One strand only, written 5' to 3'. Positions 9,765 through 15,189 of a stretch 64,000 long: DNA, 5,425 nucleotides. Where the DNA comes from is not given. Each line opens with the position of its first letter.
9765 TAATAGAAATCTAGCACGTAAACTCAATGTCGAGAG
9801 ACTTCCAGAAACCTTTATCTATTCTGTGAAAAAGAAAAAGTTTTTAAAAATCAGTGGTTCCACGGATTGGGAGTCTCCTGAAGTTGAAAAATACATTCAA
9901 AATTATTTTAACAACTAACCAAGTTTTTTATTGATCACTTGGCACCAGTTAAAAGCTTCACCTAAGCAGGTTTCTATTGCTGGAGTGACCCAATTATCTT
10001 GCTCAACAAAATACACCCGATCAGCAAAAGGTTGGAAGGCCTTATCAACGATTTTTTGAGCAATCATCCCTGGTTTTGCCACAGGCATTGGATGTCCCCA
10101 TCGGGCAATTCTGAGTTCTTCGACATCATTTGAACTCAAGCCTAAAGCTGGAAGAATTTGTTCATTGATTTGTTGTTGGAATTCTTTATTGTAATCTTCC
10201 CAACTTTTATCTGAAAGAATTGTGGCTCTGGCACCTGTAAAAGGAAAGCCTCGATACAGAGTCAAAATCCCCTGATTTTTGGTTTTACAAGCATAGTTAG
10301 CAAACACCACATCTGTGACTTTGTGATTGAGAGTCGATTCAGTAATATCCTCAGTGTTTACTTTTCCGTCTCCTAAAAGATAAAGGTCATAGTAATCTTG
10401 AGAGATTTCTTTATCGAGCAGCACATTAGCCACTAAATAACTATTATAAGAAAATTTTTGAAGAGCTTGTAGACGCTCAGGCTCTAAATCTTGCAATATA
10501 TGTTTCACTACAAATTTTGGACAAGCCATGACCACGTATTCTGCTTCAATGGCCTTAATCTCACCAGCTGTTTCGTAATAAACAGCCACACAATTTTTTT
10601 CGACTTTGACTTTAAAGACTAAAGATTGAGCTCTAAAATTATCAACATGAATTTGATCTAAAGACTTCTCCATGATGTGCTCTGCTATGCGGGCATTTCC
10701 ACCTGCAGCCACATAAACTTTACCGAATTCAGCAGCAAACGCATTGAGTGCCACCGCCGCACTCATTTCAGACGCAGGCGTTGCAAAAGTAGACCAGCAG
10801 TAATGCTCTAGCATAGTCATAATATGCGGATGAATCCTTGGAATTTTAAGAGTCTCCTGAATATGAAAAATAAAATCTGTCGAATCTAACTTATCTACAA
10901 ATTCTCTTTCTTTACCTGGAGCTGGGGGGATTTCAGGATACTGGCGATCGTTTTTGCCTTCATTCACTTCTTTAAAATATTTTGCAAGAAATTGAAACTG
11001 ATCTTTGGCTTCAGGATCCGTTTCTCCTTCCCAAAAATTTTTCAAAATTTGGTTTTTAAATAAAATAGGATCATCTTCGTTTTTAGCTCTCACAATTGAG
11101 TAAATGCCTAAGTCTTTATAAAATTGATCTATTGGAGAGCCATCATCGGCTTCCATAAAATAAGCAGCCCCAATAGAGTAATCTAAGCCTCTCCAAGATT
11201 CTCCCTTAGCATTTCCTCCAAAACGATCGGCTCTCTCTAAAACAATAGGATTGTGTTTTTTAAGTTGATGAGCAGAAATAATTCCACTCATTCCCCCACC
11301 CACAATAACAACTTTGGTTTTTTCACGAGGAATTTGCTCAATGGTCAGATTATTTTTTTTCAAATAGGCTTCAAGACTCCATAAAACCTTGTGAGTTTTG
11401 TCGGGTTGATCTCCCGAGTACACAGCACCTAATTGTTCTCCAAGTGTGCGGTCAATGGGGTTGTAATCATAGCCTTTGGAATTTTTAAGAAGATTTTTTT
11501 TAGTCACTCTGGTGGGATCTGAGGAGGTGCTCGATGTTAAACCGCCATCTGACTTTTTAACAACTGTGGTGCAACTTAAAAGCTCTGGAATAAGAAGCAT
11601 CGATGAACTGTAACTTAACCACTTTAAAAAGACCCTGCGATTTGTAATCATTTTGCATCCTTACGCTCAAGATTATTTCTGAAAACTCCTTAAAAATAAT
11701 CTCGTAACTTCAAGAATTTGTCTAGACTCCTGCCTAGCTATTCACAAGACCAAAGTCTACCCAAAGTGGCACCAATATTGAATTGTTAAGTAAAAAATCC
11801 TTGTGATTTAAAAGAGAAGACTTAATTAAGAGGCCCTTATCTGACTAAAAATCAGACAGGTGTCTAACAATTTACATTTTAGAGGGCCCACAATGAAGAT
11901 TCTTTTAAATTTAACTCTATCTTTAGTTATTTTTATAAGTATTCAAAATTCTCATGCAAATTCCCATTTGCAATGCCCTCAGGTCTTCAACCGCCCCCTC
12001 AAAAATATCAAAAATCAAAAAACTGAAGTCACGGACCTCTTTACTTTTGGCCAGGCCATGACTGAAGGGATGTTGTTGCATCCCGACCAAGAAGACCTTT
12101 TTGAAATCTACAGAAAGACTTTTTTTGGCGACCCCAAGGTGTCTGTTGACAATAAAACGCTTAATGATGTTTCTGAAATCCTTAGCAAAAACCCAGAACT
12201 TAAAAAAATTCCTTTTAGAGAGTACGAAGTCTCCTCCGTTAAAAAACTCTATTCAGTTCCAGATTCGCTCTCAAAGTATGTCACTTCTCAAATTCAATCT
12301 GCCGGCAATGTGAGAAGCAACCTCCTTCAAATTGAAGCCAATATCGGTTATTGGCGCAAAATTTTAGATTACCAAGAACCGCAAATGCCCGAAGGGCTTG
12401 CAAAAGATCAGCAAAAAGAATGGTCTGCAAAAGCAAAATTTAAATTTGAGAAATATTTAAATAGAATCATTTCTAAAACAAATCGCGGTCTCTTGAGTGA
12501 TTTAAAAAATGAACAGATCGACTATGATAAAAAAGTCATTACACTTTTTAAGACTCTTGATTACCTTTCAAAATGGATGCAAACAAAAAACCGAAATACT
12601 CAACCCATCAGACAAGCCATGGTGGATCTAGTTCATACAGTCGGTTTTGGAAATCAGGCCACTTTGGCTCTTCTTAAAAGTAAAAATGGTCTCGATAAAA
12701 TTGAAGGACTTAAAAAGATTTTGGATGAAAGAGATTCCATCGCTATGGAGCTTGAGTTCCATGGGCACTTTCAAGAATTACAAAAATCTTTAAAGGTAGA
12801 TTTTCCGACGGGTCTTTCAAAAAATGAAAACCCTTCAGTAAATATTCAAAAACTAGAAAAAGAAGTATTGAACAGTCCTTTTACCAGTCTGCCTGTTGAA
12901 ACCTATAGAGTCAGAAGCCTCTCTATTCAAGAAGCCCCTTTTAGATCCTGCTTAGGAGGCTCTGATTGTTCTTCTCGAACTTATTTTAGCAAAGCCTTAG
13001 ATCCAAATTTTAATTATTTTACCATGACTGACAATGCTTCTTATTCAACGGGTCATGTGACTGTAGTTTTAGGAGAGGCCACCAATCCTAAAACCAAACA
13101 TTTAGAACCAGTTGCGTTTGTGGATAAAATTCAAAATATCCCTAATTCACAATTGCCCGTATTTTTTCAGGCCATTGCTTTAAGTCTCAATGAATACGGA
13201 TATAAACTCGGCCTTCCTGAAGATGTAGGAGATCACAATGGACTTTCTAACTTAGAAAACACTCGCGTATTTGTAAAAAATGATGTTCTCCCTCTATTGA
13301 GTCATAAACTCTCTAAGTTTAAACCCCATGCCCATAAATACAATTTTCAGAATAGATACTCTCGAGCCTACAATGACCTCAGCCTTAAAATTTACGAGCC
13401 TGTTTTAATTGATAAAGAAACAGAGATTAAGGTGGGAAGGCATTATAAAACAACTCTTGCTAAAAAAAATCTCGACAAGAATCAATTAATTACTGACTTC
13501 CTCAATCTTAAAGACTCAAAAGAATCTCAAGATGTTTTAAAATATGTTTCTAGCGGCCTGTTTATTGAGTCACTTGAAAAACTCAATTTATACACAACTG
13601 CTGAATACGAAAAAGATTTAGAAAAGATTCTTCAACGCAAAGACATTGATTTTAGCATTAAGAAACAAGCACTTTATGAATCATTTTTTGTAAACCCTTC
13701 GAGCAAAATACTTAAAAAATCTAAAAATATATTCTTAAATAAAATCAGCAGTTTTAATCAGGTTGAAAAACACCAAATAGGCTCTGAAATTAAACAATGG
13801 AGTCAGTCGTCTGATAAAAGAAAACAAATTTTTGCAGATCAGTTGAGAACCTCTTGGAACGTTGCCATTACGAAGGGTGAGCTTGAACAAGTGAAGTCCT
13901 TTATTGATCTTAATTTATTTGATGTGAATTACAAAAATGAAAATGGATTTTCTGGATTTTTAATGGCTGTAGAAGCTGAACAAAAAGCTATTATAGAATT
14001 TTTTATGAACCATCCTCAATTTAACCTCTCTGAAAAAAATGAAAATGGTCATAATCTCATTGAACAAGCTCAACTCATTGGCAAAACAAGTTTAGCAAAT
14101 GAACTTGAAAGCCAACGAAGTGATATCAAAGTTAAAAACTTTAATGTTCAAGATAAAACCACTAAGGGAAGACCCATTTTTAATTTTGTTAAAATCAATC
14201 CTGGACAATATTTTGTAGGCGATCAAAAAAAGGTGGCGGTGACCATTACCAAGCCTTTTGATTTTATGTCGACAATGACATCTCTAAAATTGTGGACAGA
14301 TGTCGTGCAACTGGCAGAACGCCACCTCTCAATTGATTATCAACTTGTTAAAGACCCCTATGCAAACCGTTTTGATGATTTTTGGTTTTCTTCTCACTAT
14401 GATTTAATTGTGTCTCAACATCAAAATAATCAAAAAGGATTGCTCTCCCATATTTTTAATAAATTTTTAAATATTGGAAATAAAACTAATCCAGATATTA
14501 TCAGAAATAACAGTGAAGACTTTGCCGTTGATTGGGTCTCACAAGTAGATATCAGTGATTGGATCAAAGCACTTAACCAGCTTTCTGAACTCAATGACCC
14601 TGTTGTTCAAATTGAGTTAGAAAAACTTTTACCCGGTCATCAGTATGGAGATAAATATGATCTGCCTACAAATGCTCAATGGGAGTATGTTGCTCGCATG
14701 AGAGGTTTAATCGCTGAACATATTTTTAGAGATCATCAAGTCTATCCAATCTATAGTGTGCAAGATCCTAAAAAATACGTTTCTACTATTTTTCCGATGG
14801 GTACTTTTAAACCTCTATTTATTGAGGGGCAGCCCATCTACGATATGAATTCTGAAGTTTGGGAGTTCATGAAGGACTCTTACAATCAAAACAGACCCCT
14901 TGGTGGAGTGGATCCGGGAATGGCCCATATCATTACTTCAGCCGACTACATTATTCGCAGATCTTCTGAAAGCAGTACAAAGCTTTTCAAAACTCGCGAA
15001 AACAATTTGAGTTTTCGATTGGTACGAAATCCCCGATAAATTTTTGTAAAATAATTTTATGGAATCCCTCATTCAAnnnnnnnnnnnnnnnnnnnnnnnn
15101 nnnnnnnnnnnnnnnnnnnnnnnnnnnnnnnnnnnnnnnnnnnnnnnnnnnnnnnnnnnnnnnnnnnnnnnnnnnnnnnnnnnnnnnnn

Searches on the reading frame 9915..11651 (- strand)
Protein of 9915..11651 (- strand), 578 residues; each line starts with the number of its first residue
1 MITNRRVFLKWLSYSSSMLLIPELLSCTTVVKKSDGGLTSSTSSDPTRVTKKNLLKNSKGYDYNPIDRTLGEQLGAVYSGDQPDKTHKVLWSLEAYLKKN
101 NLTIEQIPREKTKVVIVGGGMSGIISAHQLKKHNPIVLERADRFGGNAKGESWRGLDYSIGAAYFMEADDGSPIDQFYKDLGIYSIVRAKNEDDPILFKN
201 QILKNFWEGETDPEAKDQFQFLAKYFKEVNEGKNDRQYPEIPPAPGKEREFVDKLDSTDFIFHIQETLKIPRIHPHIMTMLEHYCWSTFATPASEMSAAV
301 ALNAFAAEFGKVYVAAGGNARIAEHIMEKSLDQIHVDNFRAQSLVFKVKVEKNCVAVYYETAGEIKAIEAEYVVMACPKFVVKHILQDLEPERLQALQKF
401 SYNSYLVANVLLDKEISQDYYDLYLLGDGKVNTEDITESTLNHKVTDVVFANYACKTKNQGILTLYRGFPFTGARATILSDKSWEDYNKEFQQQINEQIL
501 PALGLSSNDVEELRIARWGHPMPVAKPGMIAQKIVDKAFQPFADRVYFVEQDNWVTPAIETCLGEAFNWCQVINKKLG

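Call 62: search_protein_families(library=pfam, proteins=[window:9915-11651:-], max_evalue=0.001)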
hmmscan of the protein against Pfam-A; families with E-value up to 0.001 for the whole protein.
window:9915-11651:- (578 aa): 3 families
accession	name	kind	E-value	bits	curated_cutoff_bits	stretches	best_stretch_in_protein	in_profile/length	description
PF01593.30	Amino_oxidase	-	1e-13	51.8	19.8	1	121-416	1-295/443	Flavin containing amine oxidoreductase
PF13450.12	NAD_binding_8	-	4.5e-10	40.1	21.9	1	116-181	1-68/68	NAD(P)-binding Rossmann-like domain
PF01266.30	DAO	-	9.8e-06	25.7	27.9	1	113-156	1-46/353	FAD dependent oxidoreductase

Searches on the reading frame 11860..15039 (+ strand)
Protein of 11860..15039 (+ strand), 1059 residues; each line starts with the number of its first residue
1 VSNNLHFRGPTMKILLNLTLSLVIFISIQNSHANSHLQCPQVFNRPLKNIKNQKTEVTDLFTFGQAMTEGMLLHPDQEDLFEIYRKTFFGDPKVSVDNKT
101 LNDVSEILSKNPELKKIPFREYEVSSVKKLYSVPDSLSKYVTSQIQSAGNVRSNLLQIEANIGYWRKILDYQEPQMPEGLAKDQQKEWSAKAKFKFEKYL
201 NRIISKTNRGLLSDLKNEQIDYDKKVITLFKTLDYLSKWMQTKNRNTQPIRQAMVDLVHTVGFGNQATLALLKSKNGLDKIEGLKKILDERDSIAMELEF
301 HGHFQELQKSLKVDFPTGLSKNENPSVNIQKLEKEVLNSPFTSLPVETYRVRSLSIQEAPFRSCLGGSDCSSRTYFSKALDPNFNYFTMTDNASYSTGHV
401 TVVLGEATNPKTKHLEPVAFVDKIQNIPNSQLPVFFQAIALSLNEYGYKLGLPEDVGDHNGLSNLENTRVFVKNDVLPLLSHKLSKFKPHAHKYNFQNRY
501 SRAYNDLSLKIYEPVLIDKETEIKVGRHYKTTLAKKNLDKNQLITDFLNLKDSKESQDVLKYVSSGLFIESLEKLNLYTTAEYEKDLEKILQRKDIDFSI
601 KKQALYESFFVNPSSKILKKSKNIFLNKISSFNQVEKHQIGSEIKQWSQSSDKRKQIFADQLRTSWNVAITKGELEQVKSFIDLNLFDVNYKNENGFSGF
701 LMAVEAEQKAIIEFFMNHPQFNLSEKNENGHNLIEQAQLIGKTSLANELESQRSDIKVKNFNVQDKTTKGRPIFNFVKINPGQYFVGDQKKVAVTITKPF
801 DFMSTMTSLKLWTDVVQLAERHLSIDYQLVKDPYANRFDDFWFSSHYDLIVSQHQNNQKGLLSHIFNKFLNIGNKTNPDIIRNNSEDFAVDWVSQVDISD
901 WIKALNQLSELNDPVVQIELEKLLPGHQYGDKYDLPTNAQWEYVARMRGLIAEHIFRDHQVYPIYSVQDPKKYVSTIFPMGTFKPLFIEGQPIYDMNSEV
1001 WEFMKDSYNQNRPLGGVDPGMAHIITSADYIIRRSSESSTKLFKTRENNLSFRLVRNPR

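Call 62: search_protein_families(library=pfam, proteins=[window:11860-15039:+], max_evalue=0.001)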
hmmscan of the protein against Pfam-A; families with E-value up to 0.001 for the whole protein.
window:11860-15039:+ (1059 aa): 1 family
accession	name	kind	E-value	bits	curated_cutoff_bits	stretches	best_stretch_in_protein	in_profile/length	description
PF03781.23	FGE-sulfatase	-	0.00025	21.2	23.3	1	891-1011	65-196/255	Sulfatase-modifying factor enzyme 1-like domain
